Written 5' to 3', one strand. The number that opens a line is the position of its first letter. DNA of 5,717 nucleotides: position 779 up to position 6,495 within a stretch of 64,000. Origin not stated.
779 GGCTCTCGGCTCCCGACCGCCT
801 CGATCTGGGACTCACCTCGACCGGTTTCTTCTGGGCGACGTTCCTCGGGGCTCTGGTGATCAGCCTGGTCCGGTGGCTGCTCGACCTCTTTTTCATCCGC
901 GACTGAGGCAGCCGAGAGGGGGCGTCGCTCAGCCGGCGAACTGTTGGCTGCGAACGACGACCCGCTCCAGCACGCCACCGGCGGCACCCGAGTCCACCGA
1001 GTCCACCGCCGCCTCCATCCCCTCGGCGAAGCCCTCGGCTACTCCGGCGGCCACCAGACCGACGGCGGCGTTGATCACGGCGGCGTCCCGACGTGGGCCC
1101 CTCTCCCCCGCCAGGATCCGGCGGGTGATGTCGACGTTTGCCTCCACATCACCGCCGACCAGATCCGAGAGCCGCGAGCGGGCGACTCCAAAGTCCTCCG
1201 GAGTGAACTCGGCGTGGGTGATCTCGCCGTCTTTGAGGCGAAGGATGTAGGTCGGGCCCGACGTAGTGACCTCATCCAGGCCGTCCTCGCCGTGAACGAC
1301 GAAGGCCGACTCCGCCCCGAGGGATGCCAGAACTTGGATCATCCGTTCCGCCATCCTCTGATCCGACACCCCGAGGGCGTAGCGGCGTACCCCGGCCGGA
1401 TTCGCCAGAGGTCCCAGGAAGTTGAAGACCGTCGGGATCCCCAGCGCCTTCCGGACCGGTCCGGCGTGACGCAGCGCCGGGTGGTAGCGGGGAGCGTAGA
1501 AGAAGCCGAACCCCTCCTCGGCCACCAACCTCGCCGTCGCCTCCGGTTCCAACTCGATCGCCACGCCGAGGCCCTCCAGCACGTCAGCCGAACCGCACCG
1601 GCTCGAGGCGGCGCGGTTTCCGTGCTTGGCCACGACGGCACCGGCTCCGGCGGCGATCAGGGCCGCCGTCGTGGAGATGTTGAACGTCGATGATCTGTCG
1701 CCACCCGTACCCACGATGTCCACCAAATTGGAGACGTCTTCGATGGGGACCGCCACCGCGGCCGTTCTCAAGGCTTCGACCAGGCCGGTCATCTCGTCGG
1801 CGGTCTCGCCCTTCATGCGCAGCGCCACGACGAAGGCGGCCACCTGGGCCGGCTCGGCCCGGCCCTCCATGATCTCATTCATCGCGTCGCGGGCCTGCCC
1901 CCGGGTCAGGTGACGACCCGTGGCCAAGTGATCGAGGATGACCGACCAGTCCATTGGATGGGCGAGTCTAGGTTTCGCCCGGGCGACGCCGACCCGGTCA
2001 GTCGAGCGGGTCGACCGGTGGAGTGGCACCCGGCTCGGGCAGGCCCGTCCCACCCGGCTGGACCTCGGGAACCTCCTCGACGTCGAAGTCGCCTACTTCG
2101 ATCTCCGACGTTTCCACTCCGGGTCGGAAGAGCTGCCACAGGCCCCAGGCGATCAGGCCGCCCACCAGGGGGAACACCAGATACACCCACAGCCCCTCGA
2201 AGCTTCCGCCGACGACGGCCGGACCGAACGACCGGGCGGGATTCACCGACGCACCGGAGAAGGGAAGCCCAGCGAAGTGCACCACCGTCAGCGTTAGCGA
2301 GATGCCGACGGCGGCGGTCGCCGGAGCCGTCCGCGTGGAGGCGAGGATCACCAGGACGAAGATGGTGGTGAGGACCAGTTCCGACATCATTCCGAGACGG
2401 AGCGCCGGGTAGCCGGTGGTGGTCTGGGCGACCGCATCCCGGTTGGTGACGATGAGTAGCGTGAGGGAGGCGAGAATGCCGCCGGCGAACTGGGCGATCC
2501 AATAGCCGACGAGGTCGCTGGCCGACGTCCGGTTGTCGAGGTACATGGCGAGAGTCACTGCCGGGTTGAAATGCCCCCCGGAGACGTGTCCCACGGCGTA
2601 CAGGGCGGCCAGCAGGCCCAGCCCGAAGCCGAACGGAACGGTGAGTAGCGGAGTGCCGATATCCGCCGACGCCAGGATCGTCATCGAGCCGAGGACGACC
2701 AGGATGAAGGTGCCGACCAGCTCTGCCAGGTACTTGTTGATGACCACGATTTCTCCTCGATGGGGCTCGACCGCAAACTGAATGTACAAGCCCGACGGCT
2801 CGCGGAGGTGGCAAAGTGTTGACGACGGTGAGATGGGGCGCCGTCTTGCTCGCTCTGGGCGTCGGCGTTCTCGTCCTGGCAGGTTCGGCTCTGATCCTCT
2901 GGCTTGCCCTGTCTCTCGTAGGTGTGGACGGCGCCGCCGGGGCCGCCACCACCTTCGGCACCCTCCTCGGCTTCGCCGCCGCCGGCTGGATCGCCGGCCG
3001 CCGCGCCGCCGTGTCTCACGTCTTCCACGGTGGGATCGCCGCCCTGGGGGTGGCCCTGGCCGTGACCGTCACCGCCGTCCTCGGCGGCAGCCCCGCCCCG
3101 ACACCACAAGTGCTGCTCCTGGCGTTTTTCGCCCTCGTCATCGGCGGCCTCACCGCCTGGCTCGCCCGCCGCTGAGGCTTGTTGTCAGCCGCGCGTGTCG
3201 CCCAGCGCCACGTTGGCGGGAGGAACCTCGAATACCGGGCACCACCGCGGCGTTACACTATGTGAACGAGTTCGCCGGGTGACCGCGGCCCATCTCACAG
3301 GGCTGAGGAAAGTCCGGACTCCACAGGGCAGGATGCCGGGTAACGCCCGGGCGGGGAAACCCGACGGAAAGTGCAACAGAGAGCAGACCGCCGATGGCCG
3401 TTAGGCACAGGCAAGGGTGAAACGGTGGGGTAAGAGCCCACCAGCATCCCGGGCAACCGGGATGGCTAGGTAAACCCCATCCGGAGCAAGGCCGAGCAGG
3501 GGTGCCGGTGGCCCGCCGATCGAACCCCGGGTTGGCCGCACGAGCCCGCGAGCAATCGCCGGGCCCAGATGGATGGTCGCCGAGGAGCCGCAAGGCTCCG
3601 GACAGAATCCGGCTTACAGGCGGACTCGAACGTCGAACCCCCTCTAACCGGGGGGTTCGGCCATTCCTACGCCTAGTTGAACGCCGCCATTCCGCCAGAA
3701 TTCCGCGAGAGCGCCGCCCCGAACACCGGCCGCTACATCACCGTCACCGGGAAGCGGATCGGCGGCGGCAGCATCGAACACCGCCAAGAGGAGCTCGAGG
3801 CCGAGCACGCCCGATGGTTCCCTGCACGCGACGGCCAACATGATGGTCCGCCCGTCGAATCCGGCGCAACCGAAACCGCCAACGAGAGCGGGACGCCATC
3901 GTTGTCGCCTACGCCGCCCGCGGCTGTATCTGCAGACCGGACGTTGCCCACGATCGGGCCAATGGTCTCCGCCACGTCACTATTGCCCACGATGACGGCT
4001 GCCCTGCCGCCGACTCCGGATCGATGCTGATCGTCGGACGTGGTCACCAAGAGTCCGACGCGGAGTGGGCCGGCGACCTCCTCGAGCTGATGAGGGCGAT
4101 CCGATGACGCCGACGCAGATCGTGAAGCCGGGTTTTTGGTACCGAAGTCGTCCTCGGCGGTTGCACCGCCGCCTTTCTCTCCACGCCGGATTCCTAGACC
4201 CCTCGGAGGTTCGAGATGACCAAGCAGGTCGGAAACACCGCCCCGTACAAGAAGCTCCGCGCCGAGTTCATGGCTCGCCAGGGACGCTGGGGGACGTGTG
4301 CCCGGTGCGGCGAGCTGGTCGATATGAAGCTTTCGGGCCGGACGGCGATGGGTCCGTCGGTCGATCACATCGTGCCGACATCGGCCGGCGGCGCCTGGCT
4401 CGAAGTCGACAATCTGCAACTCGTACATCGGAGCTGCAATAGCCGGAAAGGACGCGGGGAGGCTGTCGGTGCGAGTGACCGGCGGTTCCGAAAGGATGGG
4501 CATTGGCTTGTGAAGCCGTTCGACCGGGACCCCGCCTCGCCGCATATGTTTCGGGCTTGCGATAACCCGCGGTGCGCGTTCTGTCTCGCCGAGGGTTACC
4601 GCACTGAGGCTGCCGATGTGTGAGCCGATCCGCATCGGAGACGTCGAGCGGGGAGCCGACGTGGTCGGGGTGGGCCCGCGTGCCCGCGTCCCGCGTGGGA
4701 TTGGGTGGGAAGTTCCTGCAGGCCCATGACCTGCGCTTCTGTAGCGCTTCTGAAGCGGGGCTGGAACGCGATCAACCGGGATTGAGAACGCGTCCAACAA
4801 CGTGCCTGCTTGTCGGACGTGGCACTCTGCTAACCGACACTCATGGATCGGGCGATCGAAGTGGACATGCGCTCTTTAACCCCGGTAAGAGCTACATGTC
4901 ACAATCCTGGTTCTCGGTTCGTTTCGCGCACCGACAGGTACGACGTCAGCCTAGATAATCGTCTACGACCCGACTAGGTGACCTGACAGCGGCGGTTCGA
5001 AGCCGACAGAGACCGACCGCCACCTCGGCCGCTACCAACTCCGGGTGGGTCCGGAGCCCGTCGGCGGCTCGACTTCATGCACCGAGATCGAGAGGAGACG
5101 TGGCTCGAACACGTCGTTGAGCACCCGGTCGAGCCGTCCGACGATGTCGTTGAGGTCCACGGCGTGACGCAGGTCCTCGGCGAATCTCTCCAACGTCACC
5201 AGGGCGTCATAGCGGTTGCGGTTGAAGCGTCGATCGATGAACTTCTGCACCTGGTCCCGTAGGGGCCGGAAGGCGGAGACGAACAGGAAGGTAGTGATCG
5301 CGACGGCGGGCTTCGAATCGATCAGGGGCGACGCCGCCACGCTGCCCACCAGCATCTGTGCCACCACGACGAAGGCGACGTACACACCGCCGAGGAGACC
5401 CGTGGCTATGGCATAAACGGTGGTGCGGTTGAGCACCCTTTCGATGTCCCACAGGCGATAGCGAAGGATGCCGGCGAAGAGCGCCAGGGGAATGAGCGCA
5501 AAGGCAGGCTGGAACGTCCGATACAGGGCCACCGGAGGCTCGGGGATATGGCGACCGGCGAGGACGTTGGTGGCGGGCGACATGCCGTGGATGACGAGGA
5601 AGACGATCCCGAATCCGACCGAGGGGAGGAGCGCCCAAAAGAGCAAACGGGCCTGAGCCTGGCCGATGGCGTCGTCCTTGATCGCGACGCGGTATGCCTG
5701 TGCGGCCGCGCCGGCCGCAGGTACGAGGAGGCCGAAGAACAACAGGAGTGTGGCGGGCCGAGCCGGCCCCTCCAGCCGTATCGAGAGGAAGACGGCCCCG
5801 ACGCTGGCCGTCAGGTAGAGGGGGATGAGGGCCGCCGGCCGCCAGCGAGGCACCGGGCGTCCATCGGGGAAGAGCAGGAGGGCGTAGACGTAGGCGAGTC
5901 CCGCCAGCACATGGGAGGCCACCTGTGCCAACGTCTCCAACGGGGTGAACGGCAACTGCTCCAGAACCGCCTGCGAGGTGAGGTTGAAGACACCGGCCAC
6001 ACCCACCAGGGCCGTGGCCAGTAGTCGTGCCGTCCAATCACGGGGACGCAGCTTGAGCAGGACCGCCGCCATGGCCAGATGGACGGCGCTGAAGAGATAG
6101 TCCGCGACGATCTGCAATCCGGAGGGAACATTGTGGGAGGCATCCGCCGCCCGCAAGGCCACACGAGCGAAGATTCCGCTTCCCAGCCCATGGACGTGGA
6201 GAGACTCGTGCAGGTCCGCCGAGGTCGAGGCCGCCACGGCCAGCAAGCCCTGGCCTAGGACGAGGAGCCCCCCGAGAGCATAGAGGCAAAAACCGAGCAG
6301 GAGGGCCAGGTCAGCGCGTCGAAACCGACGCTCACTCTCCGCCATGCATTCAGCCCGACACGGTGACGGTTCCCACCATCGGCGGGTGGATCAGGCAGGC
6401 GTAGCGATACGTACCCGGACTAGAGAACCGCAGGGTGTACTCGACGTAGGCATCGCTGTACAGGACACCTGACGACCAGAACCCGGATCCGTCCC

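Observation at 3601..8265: Integrative element that targets the RNase P RNA gene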

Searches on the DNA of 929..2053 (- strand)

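Call 50: search_rna_families(sources=[L087, L088, L090, L091, L093, L097, L096], threshold=gathering)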
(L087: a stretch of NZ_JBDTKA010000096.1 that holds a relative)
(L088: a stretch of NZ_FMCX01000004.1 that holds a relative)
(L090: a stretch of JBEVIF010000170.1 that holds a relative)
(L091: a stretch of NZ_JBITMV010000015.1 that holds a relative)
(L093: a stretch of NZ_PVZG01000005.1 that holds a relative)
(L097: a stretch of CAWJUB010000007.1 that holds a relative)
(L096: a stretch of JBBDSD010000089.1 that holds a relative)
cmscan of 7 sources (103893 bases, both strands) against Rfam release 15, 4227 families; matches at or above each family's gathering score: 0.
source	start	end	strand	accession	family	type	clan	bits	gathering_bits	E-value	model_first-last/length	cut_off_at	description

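Call 96: search_rna_families(source=L215, start=2540, end=2700, threshold=evalue, max_evalue=10, show_alignments=1)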
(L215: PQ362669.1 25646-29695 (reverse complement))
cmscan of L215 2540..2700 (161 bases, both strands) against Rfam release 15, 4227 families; matches with E-value up to 10: 1.
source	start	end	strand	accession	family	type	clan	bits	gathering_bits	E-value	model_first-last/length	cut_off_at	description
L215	2544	2622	+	RF00010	RNaseP_bact_a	Gene; ribozyme;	CL00002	12.1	100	0.035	1-367/367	no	Bacterial RNase P class A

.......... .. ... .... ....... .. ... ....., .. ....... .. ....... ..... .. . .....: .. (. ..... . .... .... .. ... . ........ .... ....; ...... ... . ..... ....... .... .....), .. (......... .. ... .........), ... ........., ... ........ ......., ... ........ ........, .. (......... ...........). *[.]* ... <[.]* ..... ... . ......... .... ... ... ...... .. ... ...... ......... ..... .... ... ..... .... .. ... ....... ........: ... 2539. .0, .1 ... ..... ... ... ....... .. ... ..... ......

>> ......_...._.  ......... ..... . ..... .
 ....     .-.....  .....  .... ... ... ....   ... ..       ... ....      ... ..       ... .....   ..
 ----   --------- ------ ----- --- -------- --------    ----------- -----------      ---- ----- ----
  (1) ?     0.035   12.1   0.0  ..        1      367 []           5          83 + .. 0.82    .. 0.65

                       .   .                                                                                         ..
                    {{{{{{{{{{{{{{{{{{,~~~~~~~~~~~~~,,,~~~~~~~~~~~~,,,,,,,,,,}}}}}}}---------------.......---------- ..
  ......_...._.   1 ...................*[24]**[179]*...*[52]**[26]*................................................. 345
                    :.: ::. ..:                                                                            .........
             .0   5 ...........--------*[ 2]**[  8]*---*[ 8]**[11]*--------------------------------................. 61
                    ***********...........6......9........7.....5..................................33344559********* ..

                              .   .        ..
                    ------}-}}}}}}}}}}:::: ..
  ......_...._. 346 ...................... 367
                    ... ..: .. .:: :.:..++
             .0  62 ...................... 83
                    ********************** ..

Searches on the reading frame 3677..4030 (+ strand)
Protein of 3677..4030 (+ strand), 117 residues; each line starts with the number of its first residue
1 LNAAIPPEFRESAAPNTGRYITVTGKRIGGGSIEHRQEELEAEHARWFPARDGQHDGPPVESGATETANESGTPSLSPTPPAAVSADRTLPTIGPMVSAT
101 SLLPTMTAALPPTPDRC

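Call 9: search_protein_families(library=pfam, proteins=[window:3677-4030:+], max_evalue=0.01)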
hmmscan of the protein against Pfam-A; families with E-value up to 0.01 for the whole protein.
window:3677-4030:+ (117 aa): 0 families

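Call 58: search_protein_families(library=phrogs, proteins=[window:3677-4030:+], max_evalue=0.01)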
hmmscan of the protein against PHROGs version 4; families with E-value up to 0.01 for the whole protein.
window:3677-4030:+ (117 aa): 0 families

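Call 97: search_protein_families(library=ncbifam, proteins=[window:3677-4030:+], max_evalue=0.001)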
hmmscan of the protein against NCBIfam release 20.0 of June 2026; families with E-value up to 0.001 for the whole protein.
window:3677-4030:+ (117 aa): 0 families

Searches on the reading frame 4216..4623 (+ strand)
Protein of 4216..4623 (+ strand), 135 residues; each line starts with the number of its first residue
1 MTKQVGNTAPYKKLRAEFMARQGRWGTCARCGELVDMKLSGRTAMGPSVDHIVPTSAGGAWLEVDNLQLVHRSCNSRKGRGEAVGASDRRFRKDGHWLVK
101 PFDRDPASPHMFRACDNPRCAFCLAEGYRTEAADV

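Call 9: search_protein_families(library=pfam, proteins=[window:4216-4623:+], max_evalue=0.01)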
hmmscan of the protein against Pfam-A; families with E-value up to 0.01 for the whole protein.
window:4216-4623:+ (135 aa): 2 families
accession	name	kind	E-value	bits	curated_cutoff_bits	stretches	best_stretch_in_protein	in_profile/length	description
PF01844.29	HNH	-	1.3e-08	35.3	21.4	1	28-80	1-46/47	HNH endonuclease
PF14279.12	HNH_5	-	5e-05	23.6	27.5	1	48-80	14-45/56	HNH endonuclease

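Call 58: search_protein_families(library=phrogs, proteins=[window:4216-4623:+], max_evalue=0.01)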
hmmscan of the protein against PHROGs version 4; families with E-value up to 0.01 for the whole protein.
window:4216-4623:+ (135 aa): 24 families
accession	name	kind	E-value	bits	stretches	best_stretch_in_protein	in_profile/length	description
phrog_338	-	DNA, RNA and nucleotide metabolism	2.8e-19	70.7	1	6-97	189-276/340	HNH endonuclease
phrog_144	-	DNA, RNA and nucleotide metabolism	2.8e-11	44.4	1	3-86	64-140/175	HNH endonuclease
phrog_589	-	DNA, RNA and nucleotide metabolism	8e-11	43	1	4-93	72-153/179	HNH endonuclease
phrog_9645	-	DNA, RNA and nucleotide metabolism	1e-09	39.3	1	19-80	17-71/168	HNH endonuclease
phrog_1035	-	DNA, RNA and nucleotide metabolism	1.8e-09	38.9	1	26-80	160-212/271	endonuclease VII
phrog_6050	-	DNA, RNA and nucleotide metabolism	9e-09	35.6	1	22-85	308-364/402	HNH endonuclease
phrog_4581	-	head and packaging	3.8e-08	34.1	1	11-82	53-112/395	terminase small subunit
phrog_5718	-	DNA, RNA and nucleotide metabolism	3.9e-08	33.7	1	6-82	111-177/394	HNH endonuclease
phrog_17283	-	DNA, RNA and nucleotide metabolism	8.8e-08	33.3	1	44-81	6-43/71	HNH endonuclease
phrog_1271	-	DNA, RNA and nucleotide metabolism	1e-07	32.7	1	23-82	263-319/361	HNH endonuclease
phrog_8660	-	DNA, RNA and nucleotide metabolism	2.2e-07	32.2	1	16-80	117-178/196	HNH endonuclease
phrog_2323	-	DNA, RNA and nucleotide metabolism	4.5e-07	30.8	1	3-95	16-100/113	HNH endonuclease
phrog_8828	-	DNA, RNA and nucleotide metabolism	1.8e-06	29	1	27-114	57-153/205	HNH endonuclease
phrog_15463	-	DNA, RNA and nucleotide metabolism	1.8e-06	28.3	1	13-84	122-186/435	HNH endonuclease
phrog_7785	-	DNA, RNA and nucleotide metabolism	2.5e-06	28.6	1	22-81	67-114/147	HNH endonuclease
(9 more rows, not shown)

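Call 69: find_homologous_proteins(query=window:4216-4623:+, max_evalue=0.00001)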
Query window:4216-4623:+ (135 aa): 2 proteins with E <= 0.00001 among 20 candidates.
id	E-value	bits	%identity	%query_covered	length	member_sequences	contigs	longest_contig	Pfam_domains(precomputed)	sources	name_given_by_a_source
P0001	1.0e-88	312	99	100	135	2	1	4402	PF01844.30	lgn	-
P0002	1.2e-25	108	63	61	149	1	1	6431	PF01844.30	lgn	-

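Call 70: find_encoding_contigs(protein=P0002, flank=7000, max_places=4)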
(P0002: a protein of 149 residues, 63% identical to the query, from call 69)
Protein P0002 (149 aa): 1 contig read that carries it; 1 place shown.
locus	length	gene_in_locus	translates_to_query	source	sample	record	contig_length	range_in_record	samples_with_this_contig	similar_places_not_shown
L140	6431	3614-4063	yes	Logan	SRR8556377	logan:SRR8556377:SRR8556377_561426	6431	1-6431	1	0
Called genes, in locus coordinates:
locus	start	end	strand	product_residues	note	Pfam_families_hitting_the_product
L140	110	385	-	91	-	-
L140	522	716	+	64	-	PF12728:HTH_17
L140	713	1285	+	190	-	PF09250:Prim-Pol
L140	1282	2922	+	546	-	-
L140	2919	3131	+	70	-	-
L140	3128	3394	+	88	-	-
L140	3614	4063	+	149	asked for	PF01844:HNH (faint)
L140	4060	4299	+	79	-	-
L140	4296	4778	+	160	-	-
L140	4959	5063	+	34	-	-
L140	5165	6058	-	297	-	-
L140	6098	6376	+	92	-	-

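Call 97: search_protein_families(library=ncbifam, proteins=[window:4216-4623:+], max_evalue=0.001)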
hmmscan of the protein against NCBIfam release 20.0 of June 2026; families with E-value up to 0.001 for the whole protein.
window:4216-4623:+ (135 aa): 1 family
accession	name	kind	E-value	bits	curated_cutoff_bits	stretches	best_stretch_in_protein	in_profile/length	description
NF040563.1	guided_IscB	equivalog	3.7e-05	23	175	1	4-85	174-242/314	RNA-guided endonuclease IscB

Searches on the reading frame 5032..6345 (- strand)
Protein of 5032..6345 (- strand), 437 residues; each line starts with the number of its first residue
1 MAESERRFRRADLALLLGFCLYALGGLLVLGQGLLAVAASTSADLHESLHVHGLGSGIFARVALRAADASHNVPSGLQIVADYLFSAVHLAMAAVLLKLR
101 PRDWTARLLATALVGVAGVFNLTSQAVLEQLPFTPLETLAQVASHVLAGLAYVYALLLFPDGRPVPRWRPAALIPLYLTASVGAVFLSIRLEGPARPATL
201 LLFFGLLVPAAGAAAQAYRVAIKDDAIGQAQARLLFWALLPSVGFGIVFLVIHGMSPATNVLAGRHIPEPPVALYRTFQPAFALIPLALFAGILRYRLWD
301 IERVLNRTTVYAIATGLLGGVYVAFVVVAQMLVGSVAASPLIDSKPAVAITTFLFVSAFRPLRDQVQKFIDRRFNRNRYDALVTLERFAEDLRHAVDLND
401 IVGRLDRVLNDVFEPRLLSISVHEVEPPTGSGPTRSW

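Call 9: search_protein_families(library=pfam, proteins=[window:5032-6345:-], max_evalue=0.01)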
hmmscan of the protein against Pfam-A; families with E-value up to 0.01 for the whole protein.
window:5032-6345:- (437 aa): 0 families

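Call 58: search_protein_families(library=phrogs, proteins=[window:5032-6345:-], max_evalue=0.01)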
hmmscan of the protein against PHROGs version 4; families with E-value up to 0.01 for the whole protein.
window:5032-6345:- (437 aa): 0 families

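Call 97: search_protein_families(library=ncbifam, proteins=[window:5032-6345:-], max_evalue=0.001)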
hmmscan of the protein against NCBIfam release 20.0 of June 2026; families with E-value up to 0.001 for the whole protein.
window:5032-6345:- (437 aa): 0 families

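Call 98: find_encoding_contigs(protein=window:5032-6345:-, flank=8000, max_places=6)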
Protein window:5032-6345:- (437 aa): 1 contig read that carries it; 1 place shown.
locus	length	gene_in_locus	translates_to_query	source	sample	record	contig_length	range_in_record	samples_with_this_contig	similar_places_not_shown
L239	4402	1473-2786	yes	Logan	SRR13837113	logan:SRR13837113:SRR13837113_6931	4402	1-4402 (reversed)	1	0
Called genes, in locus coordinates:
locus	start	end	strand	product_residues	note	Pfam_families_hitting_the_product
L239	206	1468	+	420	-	PF13473:Cupredoxin_1 (faint), PF00127:Copper-bind (faint)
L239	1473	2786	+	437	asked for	-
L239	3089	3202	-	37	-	-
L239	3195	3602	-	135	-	PF01844:HNH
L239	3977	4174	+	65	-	-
